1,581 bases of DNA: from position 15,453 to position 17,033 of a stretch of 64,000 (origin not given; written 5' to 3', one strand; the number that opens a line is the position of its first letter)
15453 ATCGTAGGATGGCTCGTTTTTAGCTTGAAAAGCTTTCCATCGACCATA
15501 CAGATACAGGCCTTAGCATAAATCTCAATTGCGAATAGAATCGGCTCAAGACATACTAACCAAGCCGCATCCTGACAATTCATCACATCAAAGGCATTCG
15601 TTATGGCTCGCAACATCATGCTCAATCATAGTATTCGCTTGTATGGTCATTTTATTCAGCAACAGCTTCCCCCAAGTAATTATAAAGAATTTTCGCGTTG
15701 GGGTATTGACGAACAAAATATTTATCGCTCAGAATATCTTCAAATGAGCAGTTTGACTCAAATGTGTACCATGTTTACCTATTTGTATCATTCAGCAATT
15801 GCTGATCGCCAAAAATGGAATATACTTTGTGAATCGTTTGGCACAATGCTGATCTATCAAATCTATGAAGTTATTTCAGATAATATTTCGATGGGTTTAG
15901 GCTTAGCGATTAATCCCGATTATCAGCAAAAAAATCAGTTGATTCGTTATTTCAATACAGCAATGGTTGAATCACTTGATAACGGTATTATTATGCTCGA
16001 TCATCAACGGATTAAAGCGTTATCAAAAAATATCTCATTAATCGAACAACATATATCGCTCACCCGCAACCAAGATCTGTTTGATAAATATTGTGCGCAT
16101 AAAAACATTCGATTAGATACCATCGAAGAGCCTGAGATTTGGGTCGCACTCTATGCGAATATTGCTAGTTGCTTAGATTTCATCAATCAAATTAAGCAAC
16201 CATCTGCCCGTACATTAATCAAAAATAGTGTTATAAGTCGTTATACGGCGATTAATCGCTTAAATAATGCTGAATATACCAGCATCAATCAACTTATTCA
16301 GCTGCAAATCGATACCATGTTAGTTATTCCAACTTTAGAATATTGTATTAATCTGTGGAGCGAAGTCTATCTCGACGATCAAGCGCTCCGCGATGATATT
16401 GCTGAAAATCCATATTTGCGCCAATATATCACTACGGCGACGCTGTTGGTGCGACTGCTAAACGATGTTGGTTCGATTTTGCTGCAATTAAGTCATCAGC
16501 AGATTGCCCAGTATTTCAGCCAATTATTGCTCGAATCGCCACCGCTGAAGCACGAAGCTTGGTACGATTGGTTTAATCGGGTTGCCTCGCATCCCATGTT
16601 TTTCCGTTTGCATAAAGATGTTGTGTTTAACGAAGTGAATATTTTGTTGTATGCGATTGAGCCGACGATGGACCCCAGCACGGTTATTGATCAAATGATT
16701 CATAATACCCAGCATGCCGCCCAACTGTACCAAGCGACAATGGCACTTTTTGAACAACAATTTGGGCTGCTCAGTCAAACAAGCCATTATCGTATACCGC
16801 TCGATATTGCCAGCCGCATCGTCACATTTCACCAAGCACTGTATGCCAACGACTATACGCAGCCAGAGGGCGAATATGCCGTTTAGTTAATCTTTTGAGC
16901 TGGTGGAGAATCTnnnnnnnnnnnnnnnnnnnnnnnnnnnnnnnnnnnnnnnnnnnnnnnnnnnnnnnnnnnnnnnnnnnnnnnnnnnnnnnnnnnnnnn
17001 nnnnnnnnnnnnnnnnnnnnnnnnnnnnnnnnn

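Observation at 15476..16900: Low-GC island encoding an unassignable 427-aa protein between moaA and normal-GC genes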

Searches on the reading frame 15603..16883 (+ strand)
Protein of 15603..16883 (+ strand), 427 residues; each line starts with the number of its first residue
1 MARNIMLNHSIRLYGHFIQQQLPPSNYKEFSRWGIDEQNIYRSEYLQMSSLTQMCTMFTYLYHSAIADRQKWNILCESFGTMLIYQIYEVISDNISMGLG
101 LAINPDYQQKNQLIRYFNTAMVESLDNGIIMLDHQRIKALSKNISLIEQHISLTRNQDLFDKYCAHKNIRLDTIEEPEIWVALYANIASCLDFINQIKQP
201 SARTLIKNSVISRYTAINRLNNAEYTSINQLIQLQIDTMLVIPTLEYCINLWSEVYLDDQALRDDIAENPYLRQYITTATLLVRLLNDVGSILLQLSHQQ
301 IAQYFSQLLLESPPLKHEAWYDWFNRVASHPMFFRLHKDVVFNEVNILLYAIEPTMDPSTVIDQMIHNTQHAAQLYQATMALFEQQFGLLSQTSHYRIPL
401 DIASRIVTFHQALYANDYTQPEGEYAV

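Call 3: search_protein_families(library=pfam, proteins=[window:15603-16883:+], max_evalue=10)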
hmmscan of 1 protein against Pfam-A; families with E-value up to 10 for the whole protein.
window:15603-16883:+ (427 aa): 1 family
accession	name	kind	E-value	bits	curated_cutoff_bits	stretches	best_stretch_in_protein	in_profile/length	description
PF19086.5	Terpene_syn_C_2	-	0.087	13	23.7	1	256-291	122-157/199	Terpene synthase family 2, C-terminal metal binding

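Call 4: search_protein_families(library=ncbifam, proteins=[window:15603-16883:+], max_evalue=10)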
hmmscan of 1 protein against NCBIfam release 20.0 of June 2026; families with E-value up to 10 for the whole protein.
window:15603-16883:+ (427 aa): 0 families

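Call 5: search_solved_structures(query=window:15603-16883:+, max_evalue=10)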
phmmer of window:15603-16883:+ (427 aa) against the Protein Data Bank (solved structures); distinct sequences matched with E-value up to 10: 0.

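Call 7: find_homologous_proteins(query=window:15603-16883:+, max_evalue=0.001)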
Query window:15603-16883:+ (427 aa): 9 proteins with E <= 0.001 among 2163 candidates.
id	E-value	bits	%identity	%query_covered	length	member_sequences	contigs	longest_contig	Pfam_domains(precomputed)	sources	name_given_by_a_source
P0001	1.0e-282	955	100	100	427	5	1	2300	-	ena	-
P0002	1.9e-214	730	77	100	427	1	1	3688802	-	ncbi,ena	-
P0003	1.4e-91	326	43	99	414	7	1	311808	-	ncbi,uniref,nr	ncbi:hypothetical protein [Herpetosiphon llansteffanensis]|uniref:hypothetical protein n=1 Tax=Herpe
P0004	4.5e-35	140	28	96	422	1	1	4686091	-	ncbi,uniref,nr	ncbi:hypothetical protein F4553_004162 [Allocatelliglobosispora scoriae]|uniref:Uncharacterized prot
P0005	9.9e-34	135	28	97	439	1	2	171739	-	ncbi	-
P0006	2.7e-26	111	25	96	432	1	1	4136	-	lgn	-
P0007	3.8e-26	110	25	96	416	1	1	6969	-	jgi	jgi:hypothetical protein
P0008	1.5e-24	105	27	95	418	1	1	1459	-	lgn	-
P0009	6.8e-21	93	29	78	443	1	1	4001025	-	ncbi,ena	-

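Call 10: find_homologous_proteins(query=A1, max_evalue=0.01)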
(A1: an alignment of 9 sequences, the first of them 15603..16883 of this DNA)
Query A1 (9 sequences) (427 aa, profile of the alignment): 40 proteins with E <= 0.01 among 4614 candidates.
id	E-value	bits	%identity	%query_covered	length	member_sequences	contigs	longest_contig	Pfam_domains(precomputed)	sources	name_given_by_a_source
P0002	1.1e-178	613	77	100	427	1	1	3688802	-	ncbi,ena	-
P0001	2.5e-177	608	100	100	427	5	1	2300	-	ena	-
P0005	4.5e-168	578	28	97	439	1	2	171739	-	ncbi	-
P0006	9.9e-167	573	25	96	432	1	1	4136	-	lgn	-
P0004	1.4e-161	556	28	96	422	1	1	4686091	-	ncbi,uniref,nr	ncbi:hypothetical protein F4553_004162 [Allocatelliglobosispora scoriae]|uniref:Uncharacterized prot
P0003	8.6e-160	551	43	99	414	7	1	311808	-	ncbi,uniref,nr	ncbi:hypothetical protein [Herpetosiphon llansteffanensis]|uniref:hypothetical protein n=1 Tax=Herpe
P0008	1.2e-158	547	27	95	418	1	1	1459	-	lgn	-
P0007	3.9e-152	525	25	96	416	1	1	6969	-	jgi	jgi:hypothetical protein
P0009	1.5e-149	517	29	78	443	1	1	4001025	-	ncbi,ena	-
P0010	4.7e-148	512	27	96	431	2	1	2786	-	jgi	jgi:hypothetical protein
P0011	3.0e-147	509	26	96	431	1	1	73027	-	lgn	-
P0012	1.6e-146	507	26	96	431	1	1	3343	-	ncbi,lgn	-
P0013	6.8e-142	492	25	96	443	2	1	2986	-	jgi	jgi:hypothetical protein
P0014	8.8e-141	488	26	96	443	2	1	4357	-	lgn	-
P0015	1.4e-140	487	27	96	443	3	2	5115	-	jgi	-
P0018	3.1e-137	476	27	96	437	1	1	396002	-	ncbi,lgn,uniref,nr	ncbi:hypothetical protein [Hamadaea tsunoensis]|uniref:hypothetical protein n=1 Tax=Hamadaea tsunoen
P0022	4.1e-136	472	28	96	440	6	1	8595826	-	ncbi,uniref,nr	ncbi:hypothetical protein CS0771_15920 [Catellatospora sp. IY07-71]|uniref:hypothetical protein n=1 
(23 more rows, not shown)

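Call 13: find_encoding_contigs(protein=P0002, flank=10000, max_places=3)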
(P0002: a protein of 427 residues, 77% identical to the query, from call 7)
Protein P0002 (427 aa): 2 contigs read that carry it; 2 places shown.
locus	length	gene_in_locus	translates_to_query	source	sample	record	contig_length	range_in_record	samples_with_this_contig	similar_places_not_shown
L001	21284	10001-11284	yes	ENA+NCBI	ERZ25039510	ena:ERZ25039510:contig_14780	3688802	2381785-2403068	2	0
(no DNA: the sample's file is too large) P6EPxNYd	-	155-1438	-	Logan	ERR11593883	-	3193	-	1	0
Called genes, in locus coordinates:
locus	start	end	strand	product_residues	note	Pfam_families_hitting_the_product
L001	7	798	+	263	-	PF00528:BPD_transp_1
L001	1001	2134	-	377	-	PF00140:Sigma70_r1_2, PF04542:Sigma70_r2, PF04539:Sigma70_r3, PF08281:Sigma70_r4_2 (faint), PF04545:Sigma70_r4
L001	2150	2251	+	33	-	-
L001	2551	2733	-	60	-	PF00830:Ribosomal_L28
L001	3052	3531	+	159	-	PF03780:Asp23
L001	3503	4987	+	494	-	PF02734:Dak2, PF21645:FakA-like_M, PF13684:FakA-like_C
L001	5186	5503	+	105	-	PF02645:DegV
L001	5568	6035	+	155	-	PF02645:DegV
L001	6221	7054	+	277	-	PF02645:DegV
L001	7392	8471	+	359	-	PF01883:FeS_assembly_P, PF01656:CbiA, PF02374:ArsA_ATPase (faint), PF09140:MipZ, PF10609:ParA, PF13614:AAA_31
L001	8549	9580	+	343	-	PF04055:Radical_SAM, PF06463:Mob_synth_C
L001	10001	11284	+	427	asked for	-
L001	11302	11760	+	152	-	PF10604:Polyketide_cyc2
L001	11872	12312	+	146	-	-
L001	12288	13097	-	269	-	PF20434:BD-FAE, PF07859:Abhydrolase_3 (weak), PF12146:Hydrolase_4 (faint), PF00326:Peptidase_S9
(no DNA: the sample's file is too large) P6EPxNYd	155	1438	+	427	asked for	-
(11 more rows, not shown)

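Call 14: find_encoding_contigs(protein=P0003, flank=10000, max_places=3)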
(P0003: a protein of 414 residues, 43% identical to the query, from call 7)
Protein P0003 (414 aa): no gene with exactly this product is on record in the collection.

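Call 15: find_encoding_contigs(protein=P0004, flank=10000, max_places=2)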
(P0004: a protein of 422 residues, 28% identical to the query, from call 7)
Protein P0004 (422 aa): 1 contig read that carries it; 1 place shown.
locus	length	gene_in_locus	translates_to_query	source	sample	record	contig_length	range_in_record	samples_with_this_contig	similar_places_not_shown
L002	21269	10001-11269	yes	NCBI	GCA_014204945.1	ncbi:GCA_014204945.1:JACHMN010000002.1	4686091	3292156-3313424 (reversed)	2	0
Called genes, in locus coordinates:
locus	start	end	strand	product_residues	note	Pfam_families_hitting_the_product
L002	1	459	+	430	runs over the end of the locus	PF00202:Aminotran_3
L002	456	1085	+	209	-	PF00300:His_Phos_1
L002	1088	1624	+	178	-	PF08534:Redoxin, PF00578:AhpC-TSA, PF00085:Thioredoxin, PF13098:Thioredoxin_2 (weak), PF13905:Thioredoxin_8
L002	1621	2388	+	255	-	PF02683:DsbD_TM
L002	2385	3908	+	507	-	PF05140:ResB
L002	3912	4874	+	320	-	PF01578:Cytochrom_C_asm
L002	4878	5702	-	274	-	-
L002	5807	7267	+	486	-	PF20695:UbiD_N, PF01977:UbiD, PF20696:UbiD_C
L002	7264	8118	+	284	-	PF01040:UbiA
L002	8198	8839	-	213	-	PF02441:Flavoprotein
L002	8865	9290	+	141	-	PF10604:Polyketide_cyc2, PF03364:Polyketide_cyc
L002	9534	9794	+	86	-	PF00376:MerR, PF12728:HTH_17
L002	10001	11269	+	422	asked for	-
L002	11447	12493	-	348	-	PF05013:FGase (weak)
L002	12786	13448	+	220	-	-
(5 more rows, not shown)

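Call 16: find_encoding_contigs(protein=P0022, flank=10000, max_places=2)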
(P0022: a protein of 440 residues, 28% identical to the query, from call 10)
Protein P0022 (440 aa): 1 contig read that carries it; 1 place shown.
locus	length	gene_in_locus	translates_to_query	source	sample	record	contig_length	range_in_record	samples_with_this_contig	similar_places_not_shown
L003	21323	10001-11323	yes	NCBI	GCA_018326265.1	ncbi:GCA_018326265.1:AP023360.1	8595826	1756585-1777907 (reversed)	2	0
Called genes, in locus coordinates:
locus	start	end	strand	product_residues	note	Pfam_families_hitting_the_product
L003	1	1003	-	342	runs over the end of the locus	PF01032:FecCD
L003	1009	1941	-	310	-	PF01497:Peripla_BP_2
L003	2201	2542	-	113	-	PF14012:DUF4229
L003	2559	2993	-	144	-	-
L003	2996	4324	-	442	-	PF04055:Radical_SAM, PF19288:CofH_C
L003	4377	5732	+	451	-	-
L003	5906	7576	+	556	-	PF00270:DEAD, PF00271:Helicase_C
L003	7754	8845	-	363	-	PF00291:PALP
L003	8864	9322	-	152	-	PF13404:HTH_AsnC-type, PF13412:HTH_24, PF01037:AsnC_trans_reg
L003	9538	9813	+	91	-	PF00376:MerR, PF12728:HTH_17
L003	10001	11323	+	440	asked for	-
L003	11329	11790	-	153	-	PF10604:Polyketide_cyc2, PF03364:Polyketide_cyc (weak)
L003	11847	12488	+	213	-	PF02441:Flavoprotein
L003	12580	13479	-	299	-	PF01040:UbiA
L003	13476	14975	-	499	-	PF20695:UbiD_N, PF01977:UbiD, PF20696:UbiD_C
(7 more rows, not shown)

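Call 17: find_encoding_contigs(protein=P0018, flank=10000, max_places=2)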
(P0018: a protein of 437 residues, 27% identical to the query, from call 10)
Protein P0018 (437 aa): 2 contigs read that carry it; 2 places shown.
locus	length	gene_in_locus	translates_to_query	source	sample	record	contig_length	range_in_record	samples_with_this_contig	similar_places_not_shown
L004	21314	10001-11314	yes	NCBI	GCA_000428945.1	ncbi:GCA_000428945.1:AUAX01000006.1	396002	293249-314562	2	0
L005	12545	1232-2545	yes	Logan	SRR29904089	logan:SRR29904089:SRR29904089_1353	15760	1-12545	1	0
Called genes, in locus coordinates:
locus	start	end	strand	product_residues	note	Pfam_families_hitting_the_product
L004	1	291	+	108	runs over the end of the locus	PF00581:Rhodanese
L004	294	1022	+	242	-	PF03009:GDPD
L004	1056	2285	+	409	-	PF00512:HisKA, PF13581:HATPase_c_2 (faint), PF02518:HATPase_c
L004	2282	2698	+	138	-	PF13581:HATPase_c_2, PF02518:HATPase_c (weak)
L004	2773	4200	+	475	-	PF00206:Lyase_1, PF10397:ADSL_C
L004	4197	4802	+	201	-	PF01169:GDT1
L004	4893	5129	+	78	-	PF02700:PurS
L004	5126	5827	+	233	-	PF13507:GATase_5, PF07685:GATase_3, PF00117:GATase (weak)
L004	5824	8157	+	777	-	PF18072:FGAR-AT_linker, PF00586:AIRS, PF02769:AIRS_C, PF00586:AIRS, PF02769:AIRS_C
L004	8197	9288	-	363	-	PF00291:PALP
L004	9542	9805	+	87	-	PF00376:MerR, PF12728:HTH_17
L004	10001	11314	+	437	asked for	-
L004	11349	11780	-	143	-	PF10604:Polyketide_cyc2, PF03364:Polyketide_cyc, PF08327:AHSA1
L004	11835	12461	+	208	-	PF02441:Flavoprotein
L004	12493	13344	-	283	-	PF01040:UbiA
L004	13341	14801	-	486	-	PF20695:UbiD_N, PF01977:UbiD, PF20696:UbiD_C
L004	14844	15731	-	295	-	-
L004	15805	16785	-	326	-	PF01578:Cytochrom_C_asm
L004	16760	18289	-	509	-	PF05140:ResB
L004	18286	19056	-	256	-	PF02683:DsbD_TM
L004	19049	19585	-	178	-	PF00578:AhpC-TSA, PF08534:Redoxin, PF00085:Thioredoxin, PF13098:Thioredoxin_2 (weak), PF13905:Thioredoxin_8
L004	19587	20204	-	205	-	PF00300:His_Phos_1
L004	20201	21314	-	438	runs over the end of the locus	PF00202:Aminotran_3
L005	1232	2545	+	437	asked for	-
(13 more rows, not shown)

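Call 20: find_related_loci(query=A2, collection=genome_contigs, flank=8000)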
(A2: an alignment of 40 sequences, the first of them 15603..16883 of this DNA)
Query A2 (427 aa) in genome_contigs; peptide patterns used: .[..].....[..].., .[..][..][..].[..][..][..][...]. (x = any residue, [..] = any of these).
198 stretches matched a pattern; 55 encode a relative of the query (tblastn E <= 1e-3); 54 distinct loci.
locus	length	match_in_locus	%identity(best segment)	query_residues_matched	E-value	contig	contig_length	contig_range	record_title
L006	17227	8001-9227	43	6-427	7e-101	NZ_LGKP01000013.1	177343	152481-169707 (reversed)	Herpetosiphon geysericola strain DSM 7119 contig_11, whole genome shotgun sequence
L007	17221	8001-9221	43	6-425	6e-99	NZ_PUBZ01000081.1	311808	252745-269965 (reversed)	Herpetosiphon llansteffanensis strain CA052B NODE_1_length_311808_cov_26_2882_ID_4142, whole genome shotgun sequence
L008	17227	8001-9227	43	6-427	1e-101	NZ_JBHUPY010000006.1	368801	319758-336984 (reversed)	Herpetosiphon sp. NSE202 contig6, whole genome shotgun sequence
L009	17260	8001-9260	28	18-427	6e-51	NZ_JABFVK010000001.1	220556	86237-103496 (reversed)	MAG: Hamadaea sp. isolate Bin2.24 NODE_5_length_220556_cov_9.739192, whole genome shotgun sequence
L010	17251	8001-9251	27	18-427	2e-47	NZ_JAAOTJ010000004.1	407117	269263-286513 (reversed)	Catellatospora methionotrophica strain IMSNU 22006 NODE_4, whole genome shotgun sequence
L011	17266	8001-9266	27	18-427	5e-47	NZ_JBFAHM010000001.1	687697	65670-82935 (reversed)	Hamadaea sp. NPDC050747 NPDC050747_82_B7.ctg-0001, whole genome shotgun sequence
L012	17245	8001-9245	31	18-427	9e-47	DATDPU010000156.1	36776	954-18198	MAG TPA_asm: Anaerolineae bacterium isolate SMAG_U7929 k141_2845367, whole genome shotgun sequence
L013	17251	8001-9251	28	18-427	3e-46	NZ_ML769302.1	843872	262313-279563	Catellatospora vulcania strain NEAU-JM1 Scaffold3, whole genome shotgun sequence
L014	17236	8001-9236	27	18-427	6e-46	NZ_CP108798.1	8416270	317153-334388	Nocardia sp. NBC_00881 chromosome, complete genome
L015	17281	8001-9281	28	18-427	7e-46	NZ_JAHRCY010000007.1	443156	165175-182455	Catellatospora tritici strain NEAU-YM18 Scaffold7, whole genome shotgun sequence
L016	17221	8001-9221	27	18-427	3e-45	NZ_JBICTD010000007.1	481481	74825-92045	Nocardia sp. NPDC049149 NPDC049149_81_B4.ctg-0007, whole genome shotgun sequence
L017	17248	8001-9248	27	19-427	4e-45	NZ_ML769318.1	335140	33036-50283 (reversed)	Catellatospora paridis strain NEAU-CL2 Scaffold9, whole genome shotgun sequence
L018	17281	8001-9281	28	18-427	2e-44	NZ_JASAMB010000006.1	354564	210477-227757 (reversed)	Catellatospora sp. KI3 6, whole genome shotgun sequence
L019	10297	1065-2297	27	18-427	1e-43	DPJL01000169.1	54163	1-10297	MAG TPA_asm: Micromonosporaceae bacterium isolate UBA11056 contig_14, whole genome shotgun sequence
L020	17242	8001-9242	28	18-427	3e-42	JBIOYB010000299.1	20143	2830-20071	MAG: Allorhizocola sp. isolate MAG041 k127_3323106, whole genome shotgun sequence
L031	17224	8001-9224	25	22-427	4e-38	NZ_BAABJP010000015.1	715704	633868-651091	Pseudonocardia eucalypti strain JCM 18303 sequence15, whole genome shotgun sequence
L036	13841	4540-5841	27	2-427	2e-35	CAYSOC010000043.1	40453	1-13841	MAG TPA_asm: uncultured Anaerolineaceae bacterium isolate binchicken_co322_217 genome assembly, contig: NODE_1675_length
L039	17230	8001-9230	26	20-427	2e-33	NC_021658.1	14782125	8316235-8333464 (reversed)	Sorangium cellulosum So0157-2, complete sequence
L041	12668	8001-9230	27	22-427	7e-33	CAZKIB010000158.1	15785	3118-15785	MAG TPA_asm: uncultured Anaerolineaceae bacterium isolate SRP290908_co1_25 genome assembly, contig: NODE_5065_length_157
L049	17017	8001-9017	30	22-352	4e-31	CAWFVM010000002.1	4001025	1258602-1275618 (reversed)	MAG: uncultured Actinomycetota bacterium isolate MFD04967.bin.2.167 genome assembly, contig: contig_14546, whole genome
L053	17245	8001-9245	26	10-425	5e-28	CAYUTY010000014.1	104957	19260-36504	MAG TPA_asm: uncultured Anaerolineaceae bacterium isolate binchicken_co322_166 genome assembly, contig: NODE_356_length_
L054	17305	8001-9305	23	20-427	6e-28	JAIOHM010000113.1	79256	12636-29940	MAG: Anaerolineae bacterium isolate MAG_04 contig_156715, whole genome shotgun sequence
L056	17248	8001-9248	27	18-427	9e-43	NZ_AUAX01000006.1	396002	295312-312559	Hamadaea tsunoensis DSM 44101 G401DRAFT_scaffold00006.6_C, whole genome shotgun sequence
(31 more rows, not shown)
